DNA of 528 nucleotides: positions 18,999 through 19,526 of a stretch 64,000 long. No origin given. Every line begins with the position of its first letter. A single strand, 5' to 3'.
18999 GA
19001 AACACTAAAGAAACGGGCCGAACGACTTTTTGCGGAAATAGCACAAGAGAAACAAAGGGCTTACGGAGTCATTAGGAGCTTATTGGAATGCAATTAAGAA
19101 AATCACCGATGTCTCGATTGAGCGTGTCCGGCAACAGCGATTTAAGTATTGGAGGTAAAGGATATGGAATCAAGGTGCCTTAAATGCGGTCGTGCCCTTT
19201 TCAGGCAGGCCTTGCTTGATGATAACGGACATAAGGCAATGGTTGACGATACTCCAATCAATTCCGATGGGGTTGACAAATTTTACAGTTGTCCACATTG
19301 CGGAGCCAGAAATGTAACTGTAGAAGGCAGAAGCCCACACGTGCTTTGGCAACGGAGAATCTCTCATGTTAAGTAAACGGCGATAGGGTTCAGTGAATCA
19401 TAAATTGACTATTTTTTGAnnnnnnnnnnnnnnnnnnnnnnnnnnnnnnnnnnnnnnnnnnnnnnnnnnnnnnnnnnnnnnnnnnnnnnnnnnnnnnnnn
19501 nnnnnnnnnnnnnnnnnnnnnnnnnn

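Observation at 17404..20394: AT-rich five-gene operon with two different PD-(D/E)xK nuclease-fold proteins, a tandem-RHH protein and a Zn ribbon: candidate uncharacterised defence or addiction module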

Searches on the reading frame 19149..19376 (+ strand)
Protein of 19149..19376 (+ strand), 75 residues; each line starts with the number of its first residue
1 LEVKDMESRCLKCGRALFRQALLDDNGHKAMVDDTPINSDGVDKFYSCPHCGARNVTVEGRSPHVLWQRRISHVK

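Call 3: search_protein_families(library=pfam, proteins=[window:19149-19376:+], max_evalue=1)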
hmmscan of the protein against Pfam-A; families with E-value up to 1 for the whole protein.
window:19149-19376:+ (75 aa): 26 families (the best 25 are shown)
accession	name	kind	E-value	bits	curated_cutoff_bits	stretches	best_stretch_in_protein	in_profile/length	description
PF13240.11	Zn_Ribbon_1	-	0.0012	19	25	1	48-55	2-9/23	zinc-ribbon domain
PF12172.15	zf-ChsH2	-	0.0017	18.6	23.2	1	47-56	27-36/37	ChsH2, rubredoxin-like zinc ribbon domain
PF23783.1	Zn_ribbon_TiaS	-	0.0024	18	27.3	1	38-56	12-30/41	TiaS C-terminal zinc ribbon domain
PF13248.11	Zn_ribbon_3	-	0.0031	17.4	27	1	46-57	3-13/26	zinc-ribbon domain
PF03367.19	Zn_ribbon_ZPR1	-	0.0035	17.2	23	0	47-59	37-49/56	ZPR1 zinc-finger domain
PF22289.1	DmmA-like_C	-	0.0077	16.6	27.4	0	39-54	12-27/44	Dimethylamine monooxygenase subunit DmmA-like, C-terminal domain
PF24463.1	DUF7577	-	0.0089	16.1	28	1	48-55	5-12/27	Domain of unknown function (DUF7577)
PF14354.12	Lar_restr_allev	-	0.013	16.1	28.6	1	46-63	4-21/58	Restriction alleviation protein Lar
PF14690.11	Zn_ribbon_ISL3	-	0.019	15.8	25.5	1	47-63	4-20/47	zinc-finger of transposase IS204/IS1001/IS1096/IS1165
PF10601.15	zf-LITAF-like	-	0.025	15.2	23.8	0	47-58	7-18/70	LITAF-like zinc ribbon domain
PF01155.25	HypA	-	0.028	14.9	28.9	1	2-60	65-102/112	Hydrogenase/urease nickel incorporation, metallochaperone, hypA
PF24460.1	DUF7575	-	0.028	14.2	28.5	0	47-52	5-10/28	Domain of unknown function (DUF7575)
PF23225.1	zf-C2H2_7th_ZNF462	-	0.032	14.4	27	1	44-64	3-23/42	Zinc finger protein 462, seventh C2H2 zinc finger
PF02591.20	Zn_ribbon_9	-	0.042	14.4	29.1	1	43-53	21-31/33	C4-type zinc ribbon domain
PF08271.17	Zn_Ribbon_TF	-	0.055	13.5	29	0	46-58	1-13/43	TFIIB zinc-binding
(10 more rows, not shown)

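Call 4: search_protein_families(library=padloc, proteins=[window:19149-19376:+], max_evalue=1)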
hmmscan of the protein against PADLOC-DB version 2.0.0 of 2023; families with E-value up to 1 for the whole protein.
window:19149-19376:+ (75 aa): 1 family
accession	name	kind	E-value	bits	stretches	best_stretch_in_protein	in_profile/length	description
PDLC05058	PDC-S64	-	0.055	11.1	1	2-59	224-275/305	-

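Call 5: search_protein_families(library=ncbifam, proteins=[window:19149-19376:+], max_evalue=1)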
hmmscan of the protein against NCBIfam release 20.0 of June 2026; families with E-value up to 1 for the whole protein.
window:19149-19376:+ (75 aa): 12 families
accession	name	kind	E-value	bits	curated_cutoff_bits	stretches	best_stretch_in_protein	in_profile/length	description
NF047912.1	ECs_2282_CxxC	subfamily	0.0009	19.1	37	1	8-30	28-50/60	ECs_2282 family putative zinc-binding protein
NF011482.0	PRK14892.1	equivalog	0.0055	16.6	109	1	42-61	18-37/101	putative transcription elongation factor Elf1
TIGR03655.1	anti_R_Lar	subfamily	0.014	15.7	39.6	1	46-59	2-15/55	Lar family restriction alleviation protein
NF001605.0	PRK00398.1-2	equivalog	0.025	14.5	63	0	9-17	3-11/43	DNA-directed RNA polymerase subunit P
TIGR04165.1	methano_modCys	hypoth_equivalog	0.026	14.8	60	0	47-58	9-20/50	TIGR04165 family Cys-rich peptide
TIGR02605.1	CxxC_CxxC_SSSS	subfamily_domain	0.046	13.8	31.3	0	44-56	25-37/52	FmdB family zinc ribbon protein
NF003008.0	PRK03824.1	equivalog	0.058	13.3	125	1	7-61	70-124/135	hydrogenase nickel incorporation protein HypA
TIGR02098.1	MJ0042_CXXC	domain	0.065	12.9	20.9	0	47-54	4-11/38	MJ0042-type zinc finger domain-containing protein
NF001608.0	PRK00398.1-6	equivalog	0.072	12.9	84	0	47-54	23-30/46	DNA-directed RNA polymerase subunit P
NF001607.0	PRK00398.1-4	equivalog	0.079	12.7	89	0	9-16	11-18/53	DNA-directed RNA polymerase subunit P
TIGR00100.1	hypA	equivalog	0.099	12.7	88.1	1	4-60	67-102/116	hydrogenase maturation nickel metallochaperone HypA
NF001629.0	PRK00415.1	equivalog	0.11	12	70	0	8-17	34-43/62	30S ribosomal protein S27e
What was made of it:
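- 19164..19376 (+): g4: 70-aa CxxC...CxxC zinc-ribbon protein. Weak zinc-ribbon hits near 1e-3, and Lar-like hits at 0.013-0.014 (calls 3, 5).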

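Call 6: search_protein_families(library=phrogs, proteins=[window:19149-19376:+], max_evalue=1)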
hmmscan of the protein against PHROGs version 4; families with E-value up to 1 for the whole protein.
window:19149-19376:+ (75 aa): 18 families
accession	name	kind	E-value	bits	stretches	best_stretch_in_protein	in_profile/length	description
phrog_10675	-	unknown function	0.0058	17.8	1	3-60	1-46/98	-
phrog_33239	-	unknown function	0.01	16.6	0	47-58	5-16/40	-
phrog_9414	-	unknown function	0.017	16.1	1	34-58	15-38/71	-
phrog_22543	-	unknown function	0.03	15.7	1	9-55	67-97/105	-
phrog_21525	-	unknown function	0.043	15.3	1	4-57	68-105/108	-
phrog_5505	-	unknown function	0.048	14.9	1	47-65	16-34/69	-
phrog_13080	-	unknown function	0.084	14.1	1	47-57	6-16/68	-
phrog_17317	-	unknown function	0.092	13.5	0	8-15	21-28/31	-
phrog_18748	-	unknown function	0.11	13.7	0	45-63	9-27/88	-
phrog_32657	-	unknown function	0.12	13.5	1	38-56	37-55/75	-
phrog_15827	-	unknown function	0.13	13.5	1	41-57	29-45/73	-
phrog_12574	-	unknown function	0.17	13.2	1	38-55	49-66/75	-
phrog_37667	-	unknown function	0.17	12.9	0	45-58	4-17/64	-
phrog_6422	-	moron, auxiliary metabolic gene and host takeover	0.18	13.2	1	2-54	2-39/120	Lar-like restriction alleviation protein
phrog_3221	-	unknown function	0.19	12.6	0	43-56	11-24/57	-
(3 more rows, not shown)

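Call 87: find_related_loci(query=window:19164-19376:+, collection=viral_contigs, flank=3000)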
Query window:19164-19376:+ (70 aa) in viral_contigs; peptide patterns used: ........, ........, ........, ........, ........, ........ (x = any residue, [..] = any of these).
15 stretches matched a pattern, but none encodes a relative of the query by tblastn (E <= 1e-3).
